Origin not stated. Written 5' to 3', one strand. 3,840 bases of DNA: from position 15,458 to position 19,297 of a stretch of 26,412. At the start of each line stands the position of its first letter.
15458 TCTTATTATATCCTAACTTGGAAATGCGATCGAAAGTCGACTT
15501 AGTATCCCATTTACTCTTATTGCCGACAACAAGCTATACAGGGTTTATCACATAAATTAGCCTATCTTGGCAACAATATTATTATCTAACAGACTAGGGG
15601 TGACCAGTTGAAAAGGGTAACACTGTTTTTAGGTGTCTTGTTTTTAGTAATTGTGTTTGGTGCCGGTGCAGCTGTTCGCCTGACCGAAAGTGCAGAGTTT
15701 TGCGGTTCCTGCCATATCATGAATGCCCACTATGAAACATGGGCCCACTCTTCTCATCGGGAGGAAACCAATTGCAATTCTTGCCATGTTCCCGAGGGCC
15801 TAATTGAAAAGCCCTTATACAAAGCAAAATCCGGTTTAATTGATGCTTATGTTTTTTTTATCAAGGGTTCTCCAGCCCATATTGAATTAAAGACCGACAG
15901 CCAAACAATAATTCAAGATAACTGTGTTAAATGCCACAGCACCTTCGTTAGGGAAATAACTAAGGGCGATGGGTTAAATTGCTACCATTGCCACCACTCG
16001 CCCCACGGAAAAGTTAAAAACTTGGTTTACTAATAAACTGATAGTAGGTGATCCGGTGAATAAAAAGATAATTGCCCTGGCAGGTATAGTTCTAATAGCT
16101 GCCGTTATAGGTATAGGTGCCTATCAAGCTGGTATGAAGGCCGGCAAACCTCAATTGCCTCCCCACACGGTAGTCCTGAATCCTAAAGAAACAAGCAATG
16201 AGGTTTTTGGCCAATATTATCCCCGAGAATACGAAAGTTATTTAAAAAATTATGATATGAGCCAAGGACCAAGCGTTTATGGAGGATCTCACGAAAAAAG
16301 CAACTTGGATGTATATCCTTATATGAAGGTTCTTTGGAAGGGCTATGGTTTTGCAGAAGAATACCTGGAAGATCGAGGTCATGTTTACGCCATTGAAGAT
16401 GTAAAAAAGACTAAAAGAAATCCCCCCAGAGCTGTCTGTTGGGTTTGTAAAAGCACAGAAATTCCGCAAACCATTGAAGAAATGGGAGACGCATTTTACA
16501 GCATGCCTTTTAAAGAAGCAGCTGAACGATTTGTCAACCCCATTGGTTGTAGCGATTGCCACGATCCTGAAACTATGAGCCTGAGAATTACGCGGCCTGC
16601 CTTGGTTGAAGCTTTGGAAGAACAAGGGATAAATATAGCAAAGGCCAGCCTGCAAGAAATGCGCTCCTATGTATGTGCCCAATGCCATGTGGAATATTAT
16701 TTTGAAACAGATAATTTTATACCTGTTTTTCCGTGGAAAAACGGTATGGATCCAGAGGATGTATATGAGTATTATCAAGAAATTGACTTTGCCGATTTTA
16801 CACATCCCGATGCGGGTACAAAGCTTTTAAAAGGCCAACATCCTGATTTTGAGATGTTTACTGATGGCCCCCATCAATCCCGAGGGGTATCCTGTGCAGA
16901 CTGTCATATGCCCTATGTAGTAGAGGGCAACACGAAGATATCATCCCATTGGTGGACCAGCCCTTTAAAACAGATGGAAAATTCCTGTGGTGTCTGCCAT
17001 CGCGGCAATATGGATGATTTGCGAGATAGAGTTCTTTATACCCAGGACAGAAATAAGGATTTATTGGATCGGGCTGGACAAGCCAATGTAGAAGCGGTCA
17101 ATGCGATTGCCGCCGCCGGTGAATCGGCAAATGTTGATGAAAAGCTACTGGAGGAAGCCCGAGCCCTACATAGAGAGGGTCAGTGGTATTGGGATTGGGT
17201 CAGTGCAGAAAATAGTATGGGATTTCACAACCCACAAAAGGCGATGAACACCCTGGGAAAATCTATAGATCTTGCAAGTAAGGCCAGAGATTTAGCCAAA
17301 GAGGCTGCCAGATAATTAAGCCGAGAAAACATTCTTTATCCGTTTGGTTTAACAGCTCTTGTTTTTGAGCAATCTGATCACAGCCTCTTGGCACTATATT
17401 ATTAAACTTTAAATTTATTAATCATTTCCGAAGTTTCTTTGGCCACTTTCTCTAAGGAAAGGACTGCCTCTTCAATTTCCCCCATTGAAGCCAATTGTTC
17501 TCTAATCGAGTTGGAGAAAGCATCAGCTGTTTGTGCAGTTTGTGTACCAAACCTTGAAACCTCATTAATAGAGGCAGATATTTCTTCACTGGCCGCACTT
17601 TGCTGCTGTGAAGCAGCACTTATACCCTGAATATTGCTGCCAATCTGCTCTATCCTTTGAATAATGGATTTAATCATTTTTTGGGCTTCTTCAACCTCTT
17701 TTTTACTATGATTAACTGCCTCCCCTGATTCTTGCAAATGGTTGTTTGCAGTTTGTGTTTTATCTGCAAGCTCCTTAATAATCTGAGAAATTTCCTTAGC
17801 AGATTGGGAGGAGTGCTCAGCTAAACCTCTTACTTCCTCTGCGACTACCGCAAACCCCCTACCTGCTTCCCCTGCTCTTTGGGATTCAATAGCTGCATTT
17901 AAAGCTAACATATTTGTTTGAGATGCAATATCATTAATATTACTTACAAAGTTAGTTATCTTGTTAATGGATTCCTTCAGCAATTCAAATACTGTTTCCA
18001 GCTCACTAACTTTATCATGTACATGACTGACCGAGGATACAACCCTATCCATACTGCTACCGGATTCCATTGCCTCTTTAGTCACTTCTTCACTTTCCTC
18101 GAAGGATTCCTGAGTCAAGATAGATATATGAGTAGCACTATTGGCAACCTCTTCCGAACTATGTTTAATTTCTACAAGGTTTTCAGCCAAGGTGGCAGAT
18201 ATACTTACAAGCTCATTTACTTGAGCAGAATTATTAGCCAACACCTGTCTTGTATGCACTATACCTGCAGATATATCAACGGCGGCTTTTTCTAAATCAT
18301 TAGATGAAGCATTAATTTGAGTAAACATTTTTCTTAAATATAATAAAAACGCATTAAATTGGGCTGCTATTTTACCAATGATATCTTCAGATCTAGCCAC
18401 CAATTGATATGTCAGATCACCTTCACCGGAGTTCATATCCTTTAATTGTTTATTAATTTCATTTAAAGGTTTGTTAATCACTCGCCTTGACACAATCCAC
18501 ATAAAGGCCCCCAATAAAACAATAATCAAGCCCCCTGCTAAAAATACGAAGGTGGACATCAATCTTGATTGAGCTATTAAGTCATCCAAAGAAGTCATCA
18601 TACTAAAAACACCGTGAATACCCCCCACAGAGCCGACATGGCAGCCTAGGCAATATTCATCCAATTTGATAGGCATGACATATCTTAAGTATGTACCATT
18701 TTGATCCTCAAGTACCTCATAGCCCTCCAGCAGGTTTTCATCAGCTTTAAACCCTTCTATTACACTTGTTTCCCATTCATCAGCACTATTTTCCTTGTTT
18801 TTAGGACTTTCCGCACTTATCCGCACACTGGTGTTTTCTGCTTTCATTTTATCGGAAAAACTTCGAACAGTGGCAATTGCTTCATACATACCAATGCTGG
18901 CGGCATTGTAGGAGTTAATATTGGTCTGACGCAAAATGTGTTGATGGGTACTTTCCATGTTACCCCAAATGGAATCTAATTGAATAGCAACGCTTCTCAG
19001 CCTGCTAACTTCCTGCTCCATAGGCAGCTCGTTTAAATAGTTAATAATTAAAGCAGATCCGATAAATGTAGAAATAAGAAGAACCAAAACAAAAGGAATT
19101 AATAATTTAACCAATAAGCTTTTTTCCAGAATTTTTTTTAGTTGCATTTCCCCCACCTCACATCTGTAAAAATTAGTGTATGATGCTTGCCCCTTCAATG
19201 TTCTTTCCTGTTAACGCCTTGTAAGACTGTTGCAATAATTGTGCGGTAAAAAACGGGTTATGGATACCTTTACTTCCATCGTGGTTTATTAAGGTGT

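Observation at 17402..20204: Candidate redox-taxis module: a pentaheme lipoprotein cytochrome in a probable operon with a heme c chemoreceptor, facing nrfHA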

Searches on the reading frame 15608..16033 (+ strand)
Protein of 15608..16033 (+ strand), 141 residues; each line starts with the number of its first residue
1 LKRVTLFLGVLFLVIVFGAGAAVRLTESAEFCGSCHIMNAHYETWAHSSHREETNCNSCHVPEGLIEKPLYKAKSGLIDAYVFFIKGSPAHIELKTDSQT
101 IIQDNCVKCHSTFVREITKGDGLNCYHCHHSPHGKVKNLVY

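Call 3: search_protein_families(library=pfam, proteins=[window:15608-16033:+], max_evalue=0.01)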
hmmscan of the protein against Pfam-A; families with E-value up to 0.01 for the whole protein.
window:15608-16033:+ (141 aa): 4 families
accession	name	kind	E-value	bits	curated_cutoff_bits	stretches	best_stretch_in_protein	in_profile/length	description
PF03264.19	Cytochrom_NNT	-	1.1e-11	45.2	24.1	1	6-132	12-135/174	NapC/NirT cytochrome c family, N-terminal region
PF09699.15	Paired_CXXCH_1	-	0.00023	21.2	20.6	0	53-74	6-27/41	Doubled CXXCH motif (Paired_CXXCH_1)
PF14522.11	Cytochrome_C7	-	0.00031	20.9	24.8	1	26-60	38-66/67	Cytochrome c7 and related cytochrome c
PF22678.1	Cytochrom_c_NrfB-like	-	0.0012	19.7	27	1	21-60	25-65/89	Cytochrome c-type protein NrfB-like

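Call 61: search_protein_families(library=ncbifam, proteins=[window:15608-16033:+], max_evalue=0.001)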
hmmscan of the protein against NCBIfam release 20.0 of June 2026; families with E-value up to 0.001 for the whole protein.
window:15608-16033:+ (141 aa): 9 families
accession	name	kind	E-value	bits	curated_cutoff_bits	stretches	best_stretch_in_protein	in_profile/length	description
TIGR03153.1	cytochr_NrfH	equivalog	8.6e-38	129.5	134.2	1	6-131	6-135/138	cytochrome c nitrite reductase small subunit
NF011606.0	PRK15032.1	equivalog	3.9e-06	26.2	455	1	13-86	29-106/390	pentaheme c-type cytochrome TorC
NF045713.1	CxxCH_16_HmcA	equivalog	1.1e-05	24.3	400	1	26-132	171-255/541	sulfate respiration complex hexadecaheme cytochrome HmcA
TIGR02161.1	napC_nirT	subfamily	6.8e-05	22.8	310.6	1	13-130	28-143/185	periplasmic nitrate (or nitrite) reductase c-type cytochrome, NapC/NirT family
NF008659.0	PRK11659.1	equivalog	0.00024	20.9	184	1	24-60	105-142/188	cytochrome c nitrite reductase pentaheme subunit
NF007906.0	PRK10617.1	equivalog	0.00054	19.8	349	0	9-92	33-124/200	cytochrome c-type protein NapC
TIGR03508.1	decahem_SO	subfamily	0.00073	19.1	192.2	1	16-61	57-102/258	DmsE family decaheme c-type cytochrome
TIGR02162.1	torC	equivalog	0.00079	18.8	478.2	0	15-69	30-90/387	pentaheme c-type cytochrome TorC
TIGR03146.1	cyt_nit_nrfB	equivalog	0.00099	19.4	166.6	1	25-61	80-117/145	cytochrome c nitrite reductase pentaheme subunit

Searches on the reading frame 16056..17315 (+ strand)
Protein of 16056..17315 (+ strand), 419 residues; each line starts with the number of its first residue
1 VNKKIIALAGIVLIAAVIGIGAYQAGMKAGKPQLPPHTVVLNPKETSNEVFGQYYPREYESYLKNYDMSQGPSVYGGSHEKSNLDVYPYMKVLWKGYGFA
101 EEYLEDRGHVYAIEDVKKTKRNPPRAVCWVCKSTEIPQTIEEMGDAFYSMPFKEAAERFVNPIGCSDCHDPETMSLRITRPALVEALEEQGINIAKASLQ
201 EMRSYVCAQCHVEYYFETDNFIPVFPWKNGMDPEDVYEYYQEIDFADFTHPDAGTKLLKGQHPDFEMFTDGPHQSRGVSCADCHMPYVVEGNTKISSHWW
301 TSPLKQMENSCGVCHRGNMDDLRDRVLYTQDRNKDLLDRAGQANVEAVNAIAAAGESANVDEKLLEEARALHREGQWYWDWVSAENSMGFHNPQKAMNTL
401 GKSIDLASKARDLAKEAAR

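Call 3: search_protein_families(library=pfam, proteins=[window:16056-17315:+], max_evalue=0.01)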
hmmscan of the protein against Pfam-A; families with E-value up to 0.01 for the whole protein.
window:16056-17315:+ (419 aa): 5 families
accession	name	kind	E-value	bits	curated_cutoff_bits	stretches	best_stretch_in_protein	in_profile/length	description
PF02335.20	Cytochrom_C552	-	1.2e-132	443.5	24.1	1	49-413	3-379/438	Cytochrome c552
PF14522.11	Cytochrome_C7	-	9.9e-09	35.3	24.8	1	273-320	8-53/67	Cytochrome c7 and related cytochrome c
PF22113.1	Mtrc-MtrF_II-IV_dom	-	0.00063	19.7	30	0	114-173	109-167/176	Outer membrane cytochrome MtrC/MtrF-like, domains II/IV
PF09699.15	Paired_CXXCH_1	-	0.004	17.3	20.6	0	164-172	8-16/41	Doubled CXXCH motif (Paired_CXXCH_1)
PF14537.11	Cytochrom_c3_2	-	0.0052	17.7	25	0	273-322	2-39/79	Cytochrome c3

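Call 61: search_protein_families(library=ncbifam, proteins=[window:16056-17315:+], max_evalue=0.001)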
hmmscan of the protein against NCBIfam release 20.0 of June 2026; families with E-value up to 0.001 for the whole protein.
window:16056-17315:+ (419 aa): 4 families
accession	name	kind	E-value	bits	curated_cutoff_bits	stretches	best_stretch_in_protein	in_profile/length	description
NF008339.0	PRK11125.1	equivalog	2.5e-99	333.2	595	1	38-411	39-420/487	ammonia-forming cytochrome c nitrite reductase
TIGR03152.1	cyto_c552_HCOOH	exception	6.5e-75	252.6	692.5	1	45-411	2-378/441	ammonia-forming nitrite reductase cytochrome c552 subunit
NF045713.1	CxxCH_16_HmcA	equivalog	9.6e-06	24.5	400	0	161-212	487-539/541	sulfate respiration complex hexadecaheme cytochrome HmcA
TIGR04257.1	nanowire_3heme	domain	8.7e-05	22.6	40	0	267-318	14-61/75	c(7)-type cytochrome triheme domain-containing protein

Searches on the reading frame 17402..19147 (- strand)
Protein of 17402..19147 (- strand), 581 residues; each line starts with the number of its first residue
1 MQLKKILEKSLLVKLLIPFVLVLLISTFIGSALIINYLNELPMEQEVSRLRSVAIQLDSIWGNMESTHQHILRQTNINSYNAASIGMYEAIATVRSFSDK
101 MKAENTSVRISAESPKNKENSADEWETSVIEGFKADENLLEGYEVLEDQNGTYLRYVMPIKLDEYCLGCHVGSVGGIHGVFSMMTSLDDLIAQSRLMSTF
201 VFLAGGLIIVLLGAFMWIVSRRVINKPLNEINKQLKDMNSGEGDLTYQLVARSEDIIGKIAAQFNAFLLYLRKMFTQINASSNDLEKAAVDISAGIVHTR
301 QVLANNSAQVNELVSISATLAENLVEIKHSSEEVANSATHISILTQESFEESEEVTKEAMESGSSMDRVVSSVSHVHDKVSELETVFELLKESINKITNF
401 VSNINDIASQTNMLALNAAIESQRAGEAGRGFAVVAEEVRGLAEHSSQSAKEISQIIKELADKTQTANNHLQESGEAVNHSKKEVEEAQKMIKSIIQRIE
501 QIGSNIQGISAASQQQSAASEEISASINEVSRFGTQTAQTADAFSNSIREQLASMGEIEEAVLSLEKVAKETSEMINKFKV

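Call 3: search_protein_families(library=pfam, proteins=[window:17402-19147:-], max_evalue=0.01)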
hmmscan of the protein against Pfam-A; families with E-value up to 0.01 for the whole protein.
window:17402-19147:- (581 aa): 9 families
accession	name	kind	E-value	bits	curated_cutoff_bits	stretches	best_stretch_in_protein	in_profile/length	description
PF00015.26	MCPsignal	-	6.8e-43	146.9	34.6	1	352-532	4-170/172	Methyl-accepting chemotaxis protein (MCP) signalling domain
PF11845.13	Tll0287-like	-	6.8e-14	53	24.1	1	44-170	6-108/144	Tll0287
PF00672.30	HAMP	-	0.00038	21.2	25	1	221-272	3-52/53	HAMP domain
PF11887.13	Mce4_CUP1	-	0.00057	20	32.6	0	227-326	62-163/222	Cholesterol uptake porter CUP1 of Mce4, putative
PF10046.14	BLOC1_2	-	0.00089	20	33.4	0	372-412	35-75/96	Biogenesis of lysosome-related organelles complex-1 subunit 2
PF06103.16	DUF948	-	0.0033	18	37.2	0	447-510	25-88/89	Bacterial protein of unknown function (DUF948)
PF06456.18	Arfaptin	-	0.0039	17.3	32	1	347-460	7-121/229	Arfaptin-like domain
PF02646.22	RmuC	-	0.0044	16.6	26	1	444-502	222-281/291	RmuC family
PF04108.17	ATG17_like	-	0.0058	16.6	43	1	381-551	112-280/355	Autophagy protein ATG17-like domain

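Call 61: search_protein_families(library=ncbifam, proteins=[window:17402-19147:-], max_evalue=0.001)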
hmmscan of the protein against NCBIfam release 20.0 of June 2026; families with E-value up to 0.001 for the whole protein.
window:17402-19147:- (581 aa): 13 families
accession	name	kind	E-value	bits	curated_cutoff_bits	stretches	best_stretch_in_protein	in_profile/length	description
NF058645.1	MCPCtpMPsAe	equivalog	1.3e-51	176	900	1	196-556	203-546/558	methyl-accepting chemotaxis protein CtpM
NF047851.1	MCPCitTducer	equivalog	2.2e-28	99.7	900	1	207-540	200-489/553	methyl-accepting chemotaxis citrate transducer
NF041847.1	transduc_aer2_vibrio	equivalog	1.5e-26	92.9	1200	1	227-549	458-739/804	aerotaxis transducer Aer2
NF011622.0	PRK15048.1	equivalog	1.3e-22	80.7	900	1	207-541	199-492/553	methyl-accepting chemotaxis protein II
NF007309.0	PRK09793.1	equivalog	6.4e-21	74.9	903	1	196-546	186-506/533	methyl-accepting chemotaxis protein IV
NF011615.0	PRK15041.1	equivalog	2.3e-20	72.8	947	1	201-551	194-504/554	methyl-accepting chemotaxis protein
NF050802.1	AspChtxCcaA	equivalog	1.4e-17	63.4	1300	1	325-512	507-690/700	aspartate chemotaxis receptor CcaA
TIGR02168.1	SMC_prok_B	equivalog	4.7e-07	28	567.35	1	271-563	698-994/1181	chromosome segregation protein SMC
TIGR00996.1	Mtu_fam_mce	paralog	3.5e-06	26.4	140.5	1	225-329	170-276/291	MCE family protein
NF047515.1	SpiroCoCo_C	equivalog_domain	0.0001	21.6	125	0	300-467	44-209/313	SpiroCoCo family coiled-coil protein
NF033950.0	Cas12c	equivalog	0.00012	19.9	250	1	395-542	340-491/1246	type V CRISPR-associated protein Cas12c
TIGR02169.1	SMC_prok_A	equivalog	0.00019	19.3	729.4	1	325-575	227-964/1165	chromosome segregation protein SMC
TIGR04527.1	mycoplas_twoTM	subfamily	0.00023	21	125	0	445-578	37-165/248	MG_279/MG_280 family protein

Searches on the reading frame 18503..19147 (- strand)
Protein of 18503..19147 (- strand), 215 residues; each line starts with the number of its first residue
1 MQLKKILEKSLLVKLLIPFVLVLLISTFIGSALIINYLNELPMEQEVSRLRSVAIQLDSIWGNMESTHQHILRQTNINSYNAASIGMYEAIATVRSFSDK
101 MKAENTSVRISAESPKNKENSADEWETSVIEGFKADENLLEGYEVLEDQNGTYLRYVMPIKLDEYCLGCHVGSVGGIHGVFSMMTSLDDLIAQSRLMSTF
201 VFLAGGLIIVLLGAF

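Call 36: search_solved_structures(query=A2, max_evalue=1, show_alignments=3)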
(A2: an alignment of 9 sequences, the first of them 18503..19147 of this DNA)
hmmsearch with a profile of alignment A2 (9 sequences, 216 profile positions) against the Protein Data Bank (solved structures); distinct sequences matched with E-value up to 1: 1.
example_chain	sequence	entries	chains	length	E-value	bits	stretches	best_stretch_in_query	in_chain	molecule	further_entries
6ncl_a2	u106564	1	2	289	0.77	12.5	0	18-66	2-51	P10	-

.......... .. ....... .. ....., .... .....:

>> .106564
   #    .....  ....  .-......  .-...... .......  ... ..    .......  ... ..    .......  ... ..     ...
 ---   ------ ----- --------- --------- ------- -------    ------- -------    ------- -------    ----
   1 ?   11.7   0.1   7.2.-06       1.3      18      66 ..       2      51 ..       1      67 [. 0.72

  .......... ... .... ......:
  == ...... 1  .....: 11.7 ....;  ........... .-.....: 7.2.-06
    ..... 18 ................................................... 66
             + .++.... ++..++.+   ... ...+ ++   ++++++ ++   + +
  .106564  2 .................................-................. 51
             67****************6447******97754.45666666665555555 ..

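Call 37: find_related_loci(query=A2, collection=genome_contigs, flank=6000)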
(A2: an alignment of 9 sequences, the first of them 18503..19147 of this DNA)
Query A2 (215 aa) in genome_contigs; peptide patterns used: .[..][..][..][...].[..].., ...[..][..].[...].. (x = any residue, [..] = any of these).
14 stretches matched a pattern; 7 encode a relative of the query (tblastn E <= 1e-3); 7 distinct loci.
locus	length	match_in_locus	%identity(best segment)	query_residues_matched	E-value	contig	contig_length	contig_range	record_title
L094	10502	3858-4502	87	1-215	2e-130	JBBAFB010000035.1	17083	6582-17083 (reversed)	MAG: Bacillota bacterium isolate SO_2017_LW2_29 scaffold_7395_c1_LW138R_2017, whole genome shotgun sequence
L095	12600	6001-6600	56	3-202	8e-80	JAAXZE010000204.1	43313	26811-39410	MAG: Clostridia bacterium isolate AS01afH2WH_13 39006_AS01, whole genome shotgun sequence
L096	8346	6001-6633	54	3-213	2e-78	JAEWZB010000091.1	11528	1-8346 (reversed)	MAG: Bacillota bacterium isolate OH_SFB_195 k127_1187190, whole genome shotgun sequence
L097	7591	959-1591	51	3-213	3e-75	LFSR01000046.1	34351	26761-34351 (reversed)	MAG: Syntrophomonas sp. DTU018 scaffold272, whole genome shotgun sequence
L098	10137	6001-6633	51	3-213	1e-74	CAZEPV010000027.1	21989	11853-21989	MAG TPA_asm: uncultured Syntrophomonadaceae bacterium isolate binchicken_co157_812 genome assembly, contig: NODE_5296_le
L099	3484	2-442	46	52-198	1e-48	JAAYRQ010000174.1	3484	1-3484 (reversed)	MAG: Syntrophomonadaceae bacterium isolate AS23ysBPME_226 301588_AS23, whole genome shotgun sequence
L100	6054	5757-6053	49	3-101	7e-25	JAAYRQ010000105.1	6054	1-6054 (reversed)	MAG: Syntrophomonadaceae bacterium isolate AS23ysBPME_226 162652_AS23, whole genome shotgun sequence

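Call 38: find_homologous_proteins(query=A2, max_evalue=0.001)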
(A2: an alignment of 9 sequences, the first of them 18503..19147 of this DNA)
Query A2 (9 sequences) (215 aa, profile of the alignment): 1 proteins with E <= 0.001 among 8000 candidates.
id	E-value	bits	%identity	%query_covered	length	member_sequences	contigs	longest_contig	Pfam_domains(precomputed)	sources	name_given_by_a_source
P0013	1.5e-74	268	56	68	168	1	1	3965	PF11845.14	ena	-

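Call 69: predict_structure(alignment_id=A3)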
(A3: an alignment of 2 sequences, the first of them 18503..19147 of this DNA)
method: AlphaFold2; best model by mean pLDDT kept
length: 215 residues; sequences in the alignment: 2
mean_pLDDT: 42.9   pTM: 0.21
mean pLDDT of the five models: 42.9, 41.7, 40.7, 40.1, 39.5
residues with pLDDT >= 90: 0; 70-90: 10; 50-70: 43; < 50: 162
segments of 3 or more residues with pLDDT < 50: 41-130, 132-195, 213-215
pLDDT, mean of each block of 10 residues (from residue 1): 56 71 70 57 41 39 36 28 28 39 37 40 43 43 40 33 29 29 32 48 56 51
secondary structure, 60 per line:
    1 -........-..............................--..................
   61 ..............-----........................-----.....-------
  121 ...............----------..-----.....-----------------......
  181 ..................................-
elements in order: H2-9 H11-40 H43-74 H80-103 E109-113 H121-135 E153-157 H175-214

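Call 70: search_solved_structures(query=A2, max_evalue=10, show_alignments=0)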
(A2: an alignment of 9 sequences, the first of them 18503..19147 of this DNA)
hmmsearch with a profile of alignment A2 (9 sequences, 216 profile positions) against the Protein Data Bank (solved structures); distinct sequences matched with E-value up to 10: 1.
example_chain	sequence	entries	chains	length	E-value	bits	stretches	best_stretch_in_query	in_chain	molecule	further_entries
6ncl_a2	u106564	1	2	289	0.77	12.5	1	18-66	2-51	P10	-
